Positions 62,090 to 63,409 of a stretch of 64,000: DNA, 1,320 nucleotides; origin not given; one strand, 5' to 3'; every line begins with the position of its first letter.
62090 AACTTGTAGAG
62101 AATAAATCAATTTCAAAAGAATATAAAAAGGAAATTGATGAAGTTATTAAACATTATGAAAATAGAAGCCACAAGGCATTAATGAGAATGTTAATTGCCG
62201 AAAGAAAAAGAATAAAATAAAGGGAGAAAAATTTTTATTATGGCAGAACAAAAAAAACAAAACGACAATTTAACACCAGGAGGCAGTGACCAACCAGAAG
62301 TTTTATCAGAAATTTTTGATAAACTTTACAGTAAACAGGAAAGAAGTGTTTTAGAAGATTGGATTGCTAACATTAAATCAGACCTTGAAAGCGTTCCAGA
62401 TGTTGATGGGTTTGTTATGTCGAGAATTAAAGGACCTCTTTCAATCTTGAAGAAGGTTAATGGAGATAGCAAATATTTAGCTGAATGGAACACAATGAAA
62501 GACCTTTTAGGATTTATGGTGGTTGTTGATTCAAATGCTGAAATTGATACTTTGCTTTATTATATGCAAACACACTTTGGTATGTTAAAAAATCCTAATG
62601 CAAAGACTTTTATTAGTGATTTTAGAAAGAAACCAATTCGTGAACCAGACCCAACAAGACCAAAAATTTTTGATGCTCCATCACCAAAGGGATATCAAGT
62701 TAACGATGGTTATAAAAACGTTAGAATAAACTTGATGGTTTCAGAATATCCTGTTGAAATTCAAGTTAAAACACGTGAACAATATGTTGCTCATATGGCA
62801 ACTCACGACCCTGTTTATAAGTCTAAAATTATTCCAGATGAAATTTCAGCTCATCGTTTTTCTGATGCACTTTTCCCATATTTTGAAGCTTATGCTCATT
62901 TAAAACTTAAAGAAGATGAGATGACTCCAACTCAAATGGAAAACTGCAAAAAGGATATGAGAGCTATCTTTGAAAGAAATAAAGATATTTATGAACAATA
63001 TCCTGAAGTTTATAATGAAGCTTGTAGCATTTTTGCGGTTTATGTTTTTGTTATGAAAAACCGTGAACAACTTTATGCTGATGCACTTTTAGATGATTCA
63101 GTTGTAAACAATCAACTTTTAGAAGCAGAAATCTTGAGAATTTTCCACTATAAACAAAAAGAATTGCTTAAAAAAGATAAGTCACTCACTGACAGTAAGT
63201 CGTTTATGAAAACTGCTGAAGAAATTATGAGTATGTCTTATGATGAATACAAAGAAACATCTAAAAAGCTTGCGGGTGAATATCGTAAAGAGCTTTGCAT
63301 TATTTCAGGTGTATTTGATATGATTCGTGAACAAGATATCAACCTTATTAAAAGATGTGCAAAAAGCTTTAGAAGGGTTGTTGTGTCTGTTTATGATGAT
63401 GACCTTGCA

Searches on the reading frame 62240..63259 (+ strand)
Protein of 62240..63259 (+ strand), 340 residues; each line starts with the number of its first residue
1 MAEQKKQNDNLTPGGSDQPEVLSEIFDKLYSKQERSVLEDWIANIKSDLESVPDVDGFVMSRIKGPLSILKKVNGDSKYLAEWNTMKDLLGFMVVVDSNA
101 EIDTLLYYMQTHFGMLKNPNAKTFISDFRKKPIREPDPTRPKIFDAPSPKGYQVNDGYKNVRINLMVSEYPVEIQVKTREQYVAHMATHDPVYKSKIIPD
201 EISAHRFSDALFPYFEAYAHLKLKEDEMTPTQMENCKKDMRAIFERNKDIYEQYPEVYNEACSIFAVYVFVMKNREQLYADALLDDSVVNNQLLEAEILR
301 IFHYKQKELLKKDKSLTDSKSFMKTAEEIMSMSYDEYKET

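Call 22: search_solved_structures(query=A2, max_evalue=10, show_alignments=4)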
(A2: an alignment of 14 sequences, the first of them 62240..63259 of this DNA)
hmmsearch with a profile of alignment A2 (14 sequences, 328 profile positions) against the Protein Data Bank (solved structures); distinct sequences matched with E-value up to 10: 9.
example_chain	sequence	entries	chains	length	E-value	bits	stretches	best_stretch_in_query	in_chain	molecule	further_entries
1vj7_A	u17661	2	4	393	0.00012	24.5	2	17-100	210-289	Bifunctional RELA/SPOT | Bifunctional (p)ppGpp synthase/hydrolase RelA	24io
2be3_A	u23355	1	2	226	0.00049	22.5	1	43-100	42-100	GTP pyrophosphokinase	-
5f2v_V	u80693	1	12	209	0.00076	21.9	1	39-96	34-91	GTP pyrophosphokinase YjbM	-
5ded_D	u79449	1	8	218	0.00081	21.8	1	38-96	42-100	GTP pyrophosphokinase YjbM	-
5dec_A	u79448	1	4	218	0.00083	21.8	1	40-96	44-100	GTP pyrophosphokinase YjbM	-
3l9d_A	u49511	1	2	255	0.0019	20.6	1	43-121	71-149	Putative GTP pyrophosphokinase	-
8pu3_C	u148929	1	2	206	0.004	19.5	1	16-90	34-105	FaRel2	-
8pu4_A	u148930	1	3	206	0.004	19.5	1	16-90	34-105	RelA/SpoT domain-containing protein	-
8pu1_B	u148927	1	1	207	0.0041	19.5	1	16-90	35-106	RelA/SpoT domain-containing protein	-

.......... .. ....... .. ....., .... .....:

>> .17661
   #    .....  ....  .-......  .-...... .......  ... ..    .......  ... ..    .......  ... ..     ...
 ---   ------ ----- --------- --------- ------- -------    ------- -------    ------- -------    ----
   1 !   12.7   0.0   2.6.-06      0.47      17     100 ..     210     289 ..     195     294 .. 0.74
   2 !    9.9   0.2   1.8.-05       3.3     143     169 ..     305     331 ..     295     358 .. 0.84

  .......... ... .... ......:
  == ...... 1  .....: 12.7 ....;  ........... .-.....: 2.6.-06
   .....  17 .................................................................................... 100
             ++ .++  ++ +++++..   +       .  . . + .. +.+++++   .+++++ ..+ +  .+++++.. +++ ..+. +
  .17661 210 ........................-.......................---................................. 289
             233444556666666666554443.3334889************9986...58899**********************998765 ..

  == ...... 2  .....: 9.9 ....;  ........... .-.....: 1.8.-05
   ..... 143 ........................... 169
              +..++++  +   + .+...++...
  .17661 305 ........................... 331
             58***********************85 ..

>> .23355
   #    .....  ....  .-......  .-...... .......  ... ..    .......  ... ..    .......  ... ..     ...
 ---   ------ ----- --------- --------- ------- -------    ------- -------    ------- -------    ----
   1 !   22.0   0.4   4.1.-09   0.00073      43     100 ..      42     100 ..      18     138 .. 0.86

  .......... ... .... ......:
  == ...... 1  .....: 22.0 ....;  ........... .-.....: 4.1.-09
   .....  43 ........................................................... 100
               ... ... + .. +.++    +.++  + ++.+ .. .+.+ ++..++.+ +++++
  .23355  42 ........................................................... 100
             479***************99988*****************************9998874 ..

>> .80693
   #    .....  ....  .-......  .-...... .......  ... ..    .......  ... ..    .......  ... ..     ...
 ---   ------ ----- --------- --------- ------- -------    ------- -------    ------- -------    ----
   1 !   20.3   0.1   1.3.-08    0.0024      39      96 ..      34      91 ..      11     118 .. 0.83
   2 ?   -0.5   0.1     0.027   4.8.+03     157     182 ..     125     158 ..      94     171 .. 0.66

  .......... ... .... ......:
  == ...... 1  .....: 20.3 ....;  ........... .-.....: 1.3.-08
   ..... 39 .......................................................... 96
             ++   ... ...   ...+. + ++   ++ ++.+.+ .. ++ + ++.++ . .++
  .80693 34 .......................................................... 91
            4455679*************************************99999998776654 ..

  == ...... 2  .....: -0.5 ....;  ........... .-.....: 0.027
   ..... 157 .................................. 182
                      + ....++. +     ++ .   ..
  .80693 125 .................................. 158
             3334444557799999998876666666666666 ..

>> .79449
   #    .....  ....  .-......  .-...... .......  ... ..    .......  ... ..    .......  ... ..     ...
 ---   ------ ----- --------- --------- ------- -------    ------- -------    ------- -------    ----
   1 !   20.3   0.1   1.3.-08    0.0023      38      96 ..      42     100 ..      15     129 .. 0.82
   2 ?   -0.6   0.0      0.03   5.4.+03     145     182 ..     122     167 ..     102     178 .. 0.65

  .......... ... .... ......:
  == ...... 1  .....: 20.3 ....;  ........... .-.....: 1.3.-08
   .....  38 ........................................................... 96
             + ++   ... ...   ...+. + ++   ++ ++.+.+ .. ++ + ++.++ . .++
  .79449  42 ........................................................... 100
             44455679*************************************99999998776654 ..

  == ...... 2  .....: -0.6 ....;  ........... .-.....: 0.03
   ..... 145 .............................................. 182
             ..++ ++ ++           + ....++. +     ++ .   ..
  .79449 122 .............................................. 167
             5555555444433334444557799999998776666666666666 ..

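Call 42: search_protein_representatives(alignment_id=A2)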
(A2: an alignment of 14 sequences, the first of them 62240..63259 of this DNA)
Query: 14 sequences, 328 profile positions. Proteins with E-value up to 0.001 (for the whole library): 460; up to 1e-10: 49; up to 1e-30: 25. The best 150 are listed.
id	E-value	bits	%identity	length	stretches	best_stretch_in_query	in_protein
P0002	1.5e-144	497.5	-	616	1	6-327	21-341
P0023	1.4e-136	471.3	-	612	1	1-327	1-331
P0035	4.0e-135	466.5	-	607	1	1-327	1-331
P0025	5.4e-133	459.5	-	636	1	1-327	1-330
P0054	1.4e-132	458.2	-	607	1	1-327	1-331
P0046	2.8e-127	440.7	-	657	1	1-327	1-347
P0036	1.7e-125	434.9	-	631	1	5-327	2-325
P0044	4.3e-125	433.6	-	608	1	1-328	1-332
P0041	8.8e-125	432.6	-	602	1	1-328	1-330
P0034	9.5e-116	402.9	-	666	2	4-188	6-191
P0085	1.6e-115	402.1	-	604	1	2-328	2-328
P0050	2.7e-115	401.4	-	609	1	1-327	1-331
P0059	4.0e-111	387.7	-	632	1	1-327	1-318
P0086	3.5e-99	348.4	-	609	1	1-328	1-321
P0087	4.9e-95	334.8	-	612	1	1-328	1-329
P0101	9.0e-22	94.0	-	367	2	143-297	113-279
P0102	3.9e-21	91.9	-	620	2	156-273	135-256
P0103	1.2e-20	90.3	-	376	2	143-327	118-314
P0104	4.0e-20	88.6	-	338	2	144-280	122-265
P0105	4.0e-19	85.3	-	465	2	144-327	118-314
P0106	7.9e-19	84.3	-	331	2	138-248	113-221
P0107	1.6e-16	76.8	-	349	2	143-288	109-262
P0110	1.9e-15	73.2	-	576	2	157-266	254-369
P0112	8.3e-14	67.8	-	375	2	143-325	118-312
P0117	1.4e-11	60.5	-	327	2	156-325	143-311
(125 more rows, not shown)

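Call 72: search_protein_families(library=pfam, proteins=[P0101, P0102, P0103, P0104, P0105, P0106, P0107, P0110, P0112, P0117], max_evalue=0.001)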
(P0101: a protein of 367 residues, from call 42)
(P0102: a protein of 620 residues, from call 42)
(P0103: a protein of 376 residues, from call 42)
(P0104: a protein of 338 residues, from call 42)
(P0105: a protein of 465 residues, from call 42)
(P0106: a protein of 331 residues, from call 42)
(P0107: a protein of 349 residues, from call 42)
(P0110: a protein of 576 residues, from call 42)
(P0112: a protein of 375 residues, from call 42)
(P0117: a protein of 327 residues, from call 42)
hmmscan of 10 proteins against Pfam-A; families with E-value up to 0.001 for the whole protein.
P0101 (367 aa): 1 family
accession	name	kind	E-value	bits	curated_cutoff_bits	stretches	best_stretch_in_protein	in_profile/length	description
PF04607.23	RelA_SpoT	-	1.5e-14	54.7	27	1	48-161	1-110/113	Region found in RelA / SpoT proteins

P0102 (620 aa): 1 family
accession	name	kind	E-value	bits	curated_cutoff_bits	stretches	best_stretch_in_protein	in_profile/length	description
PF04607.23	RelA_SpoT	-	1.2e-14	54.9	27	1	48-163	1-111/113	Region found in RelA / SpoT proteins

P0103 (376 aa): 1 family
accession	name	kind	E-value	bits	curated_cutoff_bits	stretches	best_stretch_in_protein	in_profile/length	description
PF04607.23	RelA_SpoT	-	7.2e-14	52.5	27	1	50-162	1-110/113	Region found in RelA / SpoT proteins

P0104 (338 aa): 1 family
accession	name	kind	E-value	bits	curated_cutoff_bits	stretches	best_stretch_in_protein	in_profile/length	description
PF04607.23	RelA_SpoT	-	3.3e-15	56.8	27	1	57-170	2-111/113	Region found in RelA / SpoT proteins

P0105 (465 aa): 1 family
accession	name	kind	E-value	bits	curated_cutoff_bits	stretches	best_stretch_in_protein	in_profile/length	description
PF04607.23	RelA_SpoT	-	6.4e-15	55.9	27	1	53-164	1-111/113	Region found in RelA / SpoT proteins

P0106 (331 aa): 1 family
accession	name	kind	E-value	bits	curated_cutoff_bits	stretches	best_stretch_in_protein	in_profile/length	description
PF04607.23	RelA_SpoT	-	7e-14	52.5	27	1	46-158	1-111/113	Region found in RelA / SpoT proteins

P0107 (349 aa): 1 family
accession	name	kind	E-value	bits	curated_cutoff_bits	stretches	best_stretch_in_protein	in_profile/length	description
PF04607.23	RelA_SpoT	-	5.1e-14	52.9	27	1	46-159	1-112/113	Region found in RelA / SpoT proteins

P0110 (576 aa): 1 family
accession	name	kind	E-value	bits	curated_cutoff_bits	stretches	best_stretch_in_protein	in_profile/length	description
PF04607.23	RelA_SpoT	-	1.3e-11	45.2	27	1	100-183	1-84/113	Region found in RelA / SpoT proteins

P0112 (375 aa): 1 family
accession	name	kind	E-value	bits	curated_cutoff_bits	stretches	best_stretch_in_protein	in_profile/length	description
PF04607.23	RelA_SpoT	-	5.8e-15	56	27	1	50-162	1-110/113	Region found in RelA / SpoT proteins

P0117 (327 aa): 1 family
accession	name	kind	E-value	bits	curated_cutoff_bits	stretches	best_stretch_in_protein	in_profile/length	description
PF04607.23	RelA_SpoT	-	2.6e-05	24.9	27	1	58-153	1-91/113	Region found in RelA / SpoT proteins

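Call 73: search_solved_structures(query=P0103, max_evalue=1, show_alignments=1)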
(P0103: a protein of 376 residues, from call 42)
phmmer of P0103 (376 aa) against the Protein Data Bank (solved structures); distinct sequences matched with E-value up to 1: 9.
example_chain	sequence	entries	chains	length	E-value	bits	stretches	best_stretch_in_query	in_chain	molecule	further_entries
6fgk_A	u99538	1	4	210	8.8e-10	41.6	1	48-174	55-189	GTP pyrophosphokinase YwaC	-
6ewz_A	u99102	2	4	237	1.9e-07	33.9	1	47-182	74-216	GTP pyrophosphokinase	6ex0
6fgj_A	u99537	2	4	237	2.3e-07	33.7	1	47-182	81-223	GTP pyrophosphokinase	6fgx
2be3_A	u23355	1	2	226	1.6e-05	27.6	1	37-173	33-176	GTP pyrophosphokinase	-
3l9d_A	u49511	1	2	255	0.00064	22.4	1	48-200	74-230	Putative GTP pyrophosphokinase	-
7oiw_A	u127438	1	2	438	0.014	17.9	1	29-149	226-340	GTP pyrophosphokinase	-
5xnx_A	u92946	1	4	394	0.04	16.4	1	76-149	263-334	Bifunctional (p)ppGpp synthase/hydrolase RelA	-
9s6k_B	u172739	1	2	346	0.056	16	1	27-148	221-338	GTP pyrophosphokinase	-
8fr8_I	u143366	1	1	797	0.45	13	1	76-149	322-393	GTP pyrophosphokinase RelA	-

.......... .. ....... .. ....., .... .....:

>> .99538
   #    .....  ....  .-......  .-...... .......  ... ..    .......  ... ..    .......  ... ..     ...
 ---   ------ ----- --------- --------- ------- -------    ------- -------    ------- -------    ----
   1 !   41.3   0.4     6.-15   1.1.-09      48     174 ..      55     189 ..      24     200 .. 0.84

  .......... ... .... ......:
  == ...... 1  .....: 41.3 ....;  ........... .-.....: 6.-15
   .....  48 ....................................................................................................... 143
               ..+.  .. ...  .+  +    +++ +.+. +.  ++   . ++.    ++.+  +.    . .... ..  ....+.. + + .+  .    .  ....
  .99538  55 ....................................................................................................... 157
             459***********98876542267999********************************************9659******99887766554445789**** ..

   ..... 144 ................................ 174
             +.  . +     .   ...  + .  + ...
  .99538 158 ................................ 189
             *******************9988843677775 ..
